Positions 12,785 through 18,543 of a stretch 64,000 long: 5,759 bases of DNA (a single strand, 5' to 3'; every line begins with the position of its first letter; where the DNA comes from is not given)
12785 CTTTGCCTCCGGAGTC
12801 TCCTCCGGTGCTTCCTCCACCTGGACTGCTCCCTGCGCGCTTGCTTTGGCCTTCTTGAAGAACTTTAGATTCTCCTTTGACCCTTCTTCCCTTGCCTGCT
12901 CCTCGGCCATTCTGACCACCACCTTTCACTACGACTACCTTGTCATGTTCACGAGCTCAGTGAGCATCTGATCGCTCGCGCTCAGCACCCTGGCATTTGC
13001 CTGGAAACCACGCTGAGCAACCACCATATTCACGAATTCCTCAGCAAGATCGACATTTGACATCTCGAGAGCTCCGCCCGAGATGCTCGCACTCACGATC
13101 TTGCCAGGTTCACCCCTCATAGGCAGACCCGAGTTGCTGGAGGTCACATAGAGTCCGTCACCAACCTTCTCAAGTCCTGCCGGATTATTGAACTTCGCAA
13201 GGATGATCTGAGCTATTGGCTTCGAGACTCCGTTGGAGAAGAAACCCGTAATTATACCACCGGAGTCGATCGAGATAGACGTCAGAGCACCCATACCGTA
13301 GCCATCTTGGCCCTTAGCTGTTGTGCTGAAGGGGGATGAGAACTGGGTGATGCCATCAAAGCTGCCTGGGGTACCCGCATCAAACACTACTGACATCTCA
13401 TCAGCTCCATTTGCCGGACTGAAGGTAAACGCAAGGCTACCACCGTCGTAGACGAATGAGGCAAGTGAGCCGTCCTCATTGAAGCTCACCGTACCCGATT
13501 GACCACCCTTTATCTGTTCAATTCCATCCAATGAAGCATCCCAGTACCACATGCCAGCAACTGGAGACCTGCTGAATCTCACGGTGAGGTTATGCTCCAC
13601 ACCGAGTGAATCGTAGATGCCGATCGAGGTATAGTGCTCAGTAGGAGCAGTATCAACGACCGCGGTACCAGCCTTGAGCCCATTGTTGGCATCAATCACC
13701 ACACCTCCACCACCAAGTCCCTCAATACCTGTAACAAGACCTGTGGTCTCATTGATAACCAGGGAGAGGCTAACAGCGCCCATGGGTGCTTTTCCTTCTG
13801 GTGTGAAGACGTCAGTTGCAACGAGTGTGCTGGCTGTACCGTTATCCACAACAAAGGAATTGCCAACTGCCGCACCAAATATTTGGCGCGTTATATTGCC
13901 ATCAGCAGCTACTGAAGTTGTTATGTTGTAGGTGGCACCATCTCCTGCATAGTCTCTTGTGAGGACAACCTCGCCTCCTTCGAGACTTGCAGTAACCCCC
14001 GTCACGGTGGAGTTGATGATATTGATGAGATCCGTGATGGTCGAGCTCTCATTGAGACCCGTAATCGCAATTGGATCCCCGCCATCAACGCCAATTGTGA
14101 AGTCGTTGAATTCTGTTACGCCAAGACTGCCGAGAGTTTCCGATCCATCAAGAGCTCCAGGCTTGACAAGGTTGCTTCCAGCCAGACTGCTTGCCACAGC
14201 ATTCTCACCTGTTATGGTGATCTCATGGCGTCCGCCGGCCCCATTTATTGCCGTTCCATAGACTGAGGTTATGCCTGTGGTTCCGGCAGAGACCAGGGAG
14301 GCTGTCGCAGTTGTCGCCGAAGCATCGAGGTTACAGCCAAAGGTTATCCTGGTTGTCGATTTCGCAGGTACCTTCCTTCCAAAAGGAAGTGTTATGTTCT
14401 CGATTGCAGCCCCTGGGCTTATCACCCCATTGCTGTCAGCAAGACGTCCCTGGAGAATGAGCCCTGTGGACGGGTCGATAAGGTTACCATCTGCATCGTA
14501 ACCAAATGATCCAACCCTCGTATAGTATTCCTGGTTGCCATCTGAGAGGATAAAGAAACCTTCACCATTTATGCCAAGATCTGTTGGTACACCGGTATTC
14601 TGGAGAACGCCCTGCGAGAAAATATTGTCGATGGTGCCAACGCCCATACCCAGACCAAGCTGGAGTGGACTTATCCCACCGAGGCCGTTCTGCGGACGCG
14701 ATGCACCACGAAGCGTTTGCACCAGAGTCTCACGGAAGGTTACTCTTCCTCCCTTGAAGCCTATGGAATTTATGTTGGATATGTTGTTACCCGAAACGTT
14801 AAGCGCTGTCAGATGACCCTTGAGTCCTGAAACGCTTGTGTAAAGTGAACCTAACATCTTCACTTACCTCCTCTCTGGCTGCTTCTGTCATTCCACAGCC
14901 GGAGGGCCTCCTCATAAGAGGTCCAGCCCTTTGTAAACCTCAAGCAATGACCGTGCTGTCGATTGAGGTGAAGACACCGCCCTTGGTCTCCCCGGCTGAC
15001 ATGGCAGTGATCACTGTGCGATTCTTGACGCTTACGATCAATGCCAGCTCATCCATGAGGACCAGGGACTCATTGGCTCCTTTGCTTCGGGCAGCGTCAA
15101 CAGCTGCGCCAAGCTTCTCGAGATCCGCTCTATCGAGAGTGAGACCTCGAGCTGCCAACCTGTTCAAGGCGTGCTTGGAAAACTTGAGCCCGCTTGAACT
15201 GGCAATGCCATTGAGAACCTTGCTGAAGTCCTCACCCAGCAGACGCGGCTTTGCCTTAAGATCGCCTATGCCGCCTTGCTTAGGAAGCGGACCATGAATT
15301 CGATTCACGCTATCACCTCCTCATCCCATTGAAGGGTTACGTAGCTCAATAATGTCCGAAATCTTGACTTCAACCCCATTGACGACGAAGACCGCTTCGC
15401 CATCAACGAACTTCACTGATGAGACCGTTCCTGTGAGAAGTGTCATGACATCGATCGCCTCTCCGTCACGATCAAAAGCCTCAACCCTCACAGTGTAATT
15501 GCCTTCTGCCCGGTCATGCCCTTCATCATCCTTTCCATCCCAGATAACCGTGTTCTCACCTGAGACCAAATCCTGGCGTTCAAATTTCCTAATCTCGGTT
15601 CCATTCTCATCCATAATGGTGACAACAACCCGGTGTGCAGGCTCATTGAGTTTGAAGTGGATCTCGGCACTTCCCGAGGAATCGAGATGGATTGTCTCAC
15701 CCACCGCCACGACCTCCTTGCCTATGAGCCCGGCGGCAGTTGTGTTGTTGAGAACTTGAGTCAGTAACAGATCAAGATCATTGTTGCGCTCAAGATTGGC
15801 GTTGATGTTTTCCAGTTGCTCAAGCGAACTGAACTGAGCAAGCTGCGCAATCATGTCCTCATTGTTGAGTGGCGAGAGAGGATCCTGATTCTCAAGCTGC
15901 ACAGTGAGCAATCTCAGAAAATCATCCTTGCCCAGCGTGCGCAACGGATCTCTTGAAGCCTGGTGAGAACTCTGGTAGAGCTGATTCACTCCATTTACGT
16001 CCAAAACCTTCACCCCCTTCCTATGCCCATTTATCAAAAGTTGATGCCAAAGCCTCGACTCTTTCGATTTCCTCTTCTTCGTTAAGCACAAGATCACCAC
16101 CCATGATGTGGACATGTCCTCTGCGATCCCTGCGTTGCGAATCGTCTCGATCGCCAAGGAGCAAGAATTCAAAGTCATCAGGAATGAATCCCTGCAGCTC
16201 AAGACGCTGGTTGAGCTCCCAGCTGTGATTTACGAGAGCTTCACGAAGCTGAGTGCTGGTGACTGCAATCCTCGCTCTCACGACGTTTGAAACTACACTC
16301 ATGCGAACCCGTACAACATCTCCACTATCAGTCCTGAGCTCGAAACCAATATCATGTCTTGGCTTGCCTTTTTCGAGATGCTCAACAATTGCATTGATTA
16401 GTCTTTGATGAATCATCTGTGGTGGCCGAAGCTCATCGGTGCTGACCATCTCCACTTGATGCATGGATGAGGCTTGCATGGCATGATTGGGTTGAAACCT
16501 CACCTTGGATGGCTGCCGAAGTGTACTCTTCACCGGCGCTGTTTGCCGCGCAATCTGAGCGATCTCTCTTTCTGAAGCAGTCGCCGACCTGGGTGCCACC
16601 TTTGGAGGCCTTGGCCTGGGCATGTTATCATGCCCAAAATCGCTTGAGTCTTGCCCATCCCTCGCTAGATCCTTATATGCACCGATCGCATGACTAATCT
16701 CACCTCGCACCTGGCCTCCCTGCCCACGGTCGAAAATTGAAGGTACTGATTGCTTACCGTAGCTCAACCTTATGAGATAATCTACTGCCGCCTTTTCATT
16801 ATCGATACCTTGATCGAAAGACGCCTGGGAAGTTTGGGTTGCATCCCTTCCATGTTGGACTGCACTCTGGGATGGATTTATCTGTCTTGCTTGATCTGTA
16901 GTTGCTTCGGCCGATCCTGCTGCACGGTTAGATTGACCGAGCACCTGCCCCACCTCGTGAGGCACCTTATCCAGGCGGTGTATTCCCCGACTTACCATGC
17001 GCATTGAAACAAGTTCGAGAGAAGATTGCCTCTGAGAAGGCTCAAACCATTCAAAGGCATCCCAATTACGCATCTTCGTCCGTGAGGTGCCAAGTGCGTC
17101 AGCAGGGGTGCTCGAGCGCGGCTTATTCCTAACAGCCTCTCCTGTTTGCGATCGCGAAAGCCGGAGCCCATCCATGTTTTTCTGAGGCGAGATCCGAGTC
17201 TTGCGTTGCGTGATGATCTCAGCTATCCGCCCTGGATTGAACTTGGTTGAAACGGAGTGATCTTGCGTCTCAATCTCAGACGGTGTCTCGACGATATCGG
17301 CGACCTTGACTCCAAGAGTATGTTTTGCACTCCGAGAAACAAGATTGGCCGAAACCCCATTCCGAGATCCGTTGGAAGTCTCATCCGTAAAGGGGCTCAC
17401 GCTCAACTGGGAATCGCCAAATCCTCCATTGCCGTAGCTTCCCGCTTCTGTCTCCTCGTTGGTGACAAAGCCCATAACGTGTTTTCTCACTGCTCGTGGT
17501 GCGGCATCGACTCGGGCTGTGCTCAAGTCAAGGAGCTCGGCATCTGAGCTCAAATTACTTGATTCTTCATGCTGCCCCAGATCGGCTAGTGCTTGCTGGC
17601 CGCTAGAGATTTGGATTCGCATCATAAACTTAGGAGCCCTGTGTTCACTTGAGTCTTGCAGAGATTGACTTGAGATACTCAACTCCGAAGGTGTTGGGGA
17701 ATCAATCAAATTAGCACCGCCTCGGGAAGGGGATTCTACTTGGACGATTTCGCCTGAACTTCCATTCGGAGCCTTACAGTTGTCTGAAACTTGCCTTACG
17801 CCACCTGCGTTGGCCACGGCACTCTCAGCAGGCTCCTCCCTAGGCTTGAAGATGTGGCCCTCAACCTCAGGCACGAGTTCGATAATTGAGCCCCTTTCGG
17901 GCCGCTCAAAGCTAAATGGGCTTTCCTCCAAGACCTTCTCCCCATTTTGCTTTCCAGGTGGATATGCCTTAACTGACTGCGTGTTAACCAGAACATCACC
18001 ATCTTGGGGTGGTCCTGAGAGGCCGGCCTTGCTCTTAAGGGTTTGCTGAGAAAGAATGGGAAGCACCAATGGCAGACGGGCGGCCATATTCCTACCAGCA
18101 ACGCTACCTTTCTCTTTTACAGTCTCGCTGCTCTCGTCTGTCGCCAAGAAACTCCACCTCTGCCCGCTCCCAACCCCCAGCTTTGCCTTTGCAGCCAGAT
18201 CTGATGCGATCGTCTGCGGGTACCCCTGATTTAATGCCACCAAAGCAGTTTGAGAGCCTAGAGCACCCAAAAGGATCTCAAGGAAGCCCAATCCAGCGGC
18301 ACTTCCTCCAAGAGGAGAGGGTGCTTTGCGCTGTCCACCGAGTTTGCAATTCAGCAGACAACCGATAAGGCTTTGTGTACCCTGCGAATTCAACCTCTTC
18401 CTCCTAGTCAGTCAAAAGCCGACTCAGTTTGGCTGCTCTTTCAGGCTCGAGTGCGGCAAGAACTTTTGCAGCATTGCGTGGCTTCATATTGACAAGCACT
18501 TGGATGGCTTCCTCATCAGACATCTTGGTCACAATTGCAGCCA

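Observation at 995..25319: Firmicutes-type fla operon synteny driven by sigma-54 promoters and an FlrBC-like two-component system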

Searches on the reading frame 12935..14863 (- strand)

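Call 6: search_protein_families(library=ncbifam, proteins=[window:12935-14863:-])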
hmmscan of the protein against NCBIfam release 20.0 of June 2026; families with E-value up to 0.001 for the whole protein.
window:12935-14863:- (642 aa): 23 families
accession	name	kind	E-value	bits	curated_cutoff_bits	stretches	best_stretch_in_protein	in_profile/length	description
NF004241.1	PRK05682.1-5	equivalog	1.2e-110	370.7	469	2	3-186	1-187/446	flagellar hook protein FlgE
TIGR02489.1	flgE_epsilon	equivalog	2.4e-88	297.4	412.85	2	407-640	480-717/719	flagellar hook protein FlgE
NF004238.1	PRK05682.1-1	equivalog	9.7e-82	275.4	400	2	404-641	177-414/414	flagellar hook protein FlgE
TIGR03506.1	FlgEFG_subfam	subfamily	1.6e-78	264.9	70.25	2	396-623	151-351/351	flagellar hook-basal body complex protein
NF009278.1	PRK12636.1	equivalog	7.9e-75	251.8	350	2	3-138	1-135/263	flagellar basal body rod protein FlgG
NF004242.0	PRK05682.2-1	equivalog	2.8e-67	227.4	365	2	404-642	172-422/422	flagellar hook protein FlgE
NF005286.1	PRK06803.1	equivalog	3.1e-62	211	467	2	411-639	181-400/402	flagellar hook protein FlgE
NF004240.1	PRK05682.1-4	equivalog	5.4e-54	184.2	472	2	404-634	184-436/443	flagellar hook protein FlgE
TIGR02488.1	flgG_G_neg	equivalog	3.9e-50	170.8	252.75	2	528-639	145-257/259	flagellar basal-body rod protein FlgG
NF004243.1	PRK05682.2-2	equivalog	2.3e-45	155.4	801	2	404-642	185-420/420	flagellar hook protein FlgE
NF009456.0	PRK12816.1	equivalog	9e-45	153.4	416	2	3-139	1-138/264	flagellar basal body rod protein FlgG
NF040922.1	flgE_Caulobact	equivalog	2e-43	149.2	750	2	478-642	343-505/505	flagellar hook protein FlgE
TIGR02490.1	flgF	equivalog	1.3e-41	142.6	178.5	1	7-621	1-218/218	flagellar basal-body rod protein FlgF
NF009279.0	PRK12637.1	equivalog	3.8e-38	131.4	663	2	394-640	226-472/473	flagellar hook protein FlgE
NF004495.0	PRK05841.1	equivalog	1.9e-24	86.2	857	1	515-641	465-602/603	flagellar hook protein FlgE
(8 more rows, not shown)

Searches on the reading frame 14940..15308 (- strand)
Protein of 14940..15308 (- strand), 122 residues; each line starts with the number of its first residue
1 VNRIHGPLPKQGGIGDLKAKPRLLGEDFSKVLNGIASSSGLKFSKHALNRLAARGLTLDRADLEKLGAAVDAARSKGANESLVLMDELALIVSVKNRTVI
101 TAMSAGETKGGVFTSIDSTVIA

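Call 6: search_protein_families(library=ncbifam, proteins=[window:14940-15308:-])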
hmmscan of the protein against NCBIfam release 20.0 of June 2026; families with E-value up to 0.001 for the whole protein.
window:14940-15308:- (122 aa): 1 family
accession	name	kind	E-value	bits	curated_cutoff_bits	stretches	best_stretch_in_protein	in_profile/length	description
TIGR02530.1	flg_new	equivalog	4e-29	101.2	83.2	1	28-121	2-95/96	TIGR02530 family flagellar biosynthesis protein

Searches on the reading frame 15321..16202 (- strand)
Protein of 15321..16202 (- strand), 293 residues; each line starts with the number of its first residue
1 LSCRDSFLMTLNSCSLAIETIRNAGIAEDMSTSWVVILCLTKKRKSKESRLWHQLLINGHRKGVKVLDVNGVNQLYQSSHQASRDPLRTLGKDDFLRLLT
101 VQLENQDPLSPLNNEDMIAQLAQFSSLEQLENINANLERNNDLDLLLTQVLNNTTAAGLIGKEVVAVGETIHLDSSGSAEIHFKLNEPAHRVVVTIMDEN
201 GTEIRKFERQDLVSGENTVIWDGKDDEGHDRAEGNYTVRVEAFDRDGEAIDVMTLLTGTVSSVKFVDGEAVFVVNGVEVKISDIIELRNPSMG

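Call 6: search_protein_families(library=ncbifam, proteins=[window:15321-16202:-])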
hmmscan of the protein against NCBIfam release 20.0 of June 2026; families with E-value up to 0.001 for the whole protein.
window:15321-16202:- (293 aa): 11 families
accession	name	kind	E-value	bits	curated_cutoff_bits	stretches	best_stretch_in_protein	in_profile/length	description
NF005176.1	PRK06655.1-1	equivalog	4.9e-43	147.3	230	1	91-286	2-195/197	flagellar hook assembly protein FlgD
NF009453.0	PRK12813.1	equivalog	2.7e-32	112.1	264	1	91-290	31-222/223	flagellar basal body rod modification protein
NF009452.0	PRK12812.1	equivalog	4.7e-31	108.1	258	1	83-290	39-253/289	flagellar basal body rod modification protein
NF009276.0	PRK12633.1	equivalog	6.4e-31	107.9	383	1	92-267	28-206/234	flagellar basal body rod modification protein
NF009277.0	PRK12634.1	equivalog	2.1e-28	100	333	1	76-265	15-197/221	flagellar basal body rod modification protein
NF007197.1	PRK09618.1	equivalog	1.9e-26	92.8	129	1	76-168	11-97/138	flagellar hook assembly protein FlgD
NF007198.0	PRK09619.1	equivalog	2.7e-20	73.1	267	1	78-277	16-205/218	flagellar hook assembly protein FlgD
NF004670.1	PRK06009.1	equivalog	1.2e-14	54.7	124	1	91-170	2-74/108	flagellar hook assembly protein FlgD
NF008875.0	PRK11911.1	equivalog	2.6e-12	47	274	1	88-167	24-99/140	flagellar basal body rod modification protein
NF004496.1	PRK05842.1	equivalog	4.1e-12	45.9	250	2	84-132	22-70/271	flagellar hook assembly protein FlgD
NF005278.0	PRK06792.1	equivalog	2e-08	34.2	257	1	69-138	27-99/190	flagellar basal body rod modification protein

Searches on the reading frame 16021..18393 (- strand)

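Call 6: search_protein_families(library=ncbifam, proteins=[window:16021-18393:-])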
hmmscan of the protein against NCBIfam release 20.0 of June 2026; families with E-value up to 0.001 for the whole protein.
window:16021-18393:- (790 aa): 0 families

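Call 8: search_protein_families(library=pfam, proteins=[window:16021-18393:-], max_evalue=0.01)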
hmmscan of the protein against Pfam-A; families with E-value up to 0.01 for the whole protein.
window:16021-18393:- (790 aa): 1 family
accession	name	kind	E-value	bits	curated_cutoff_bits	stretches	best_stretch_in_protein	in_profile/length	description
PF02120.21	Flg_hook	-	0.00027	21.1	29.8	1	681-743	14-76/85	Flagellar hook-length control protein FliK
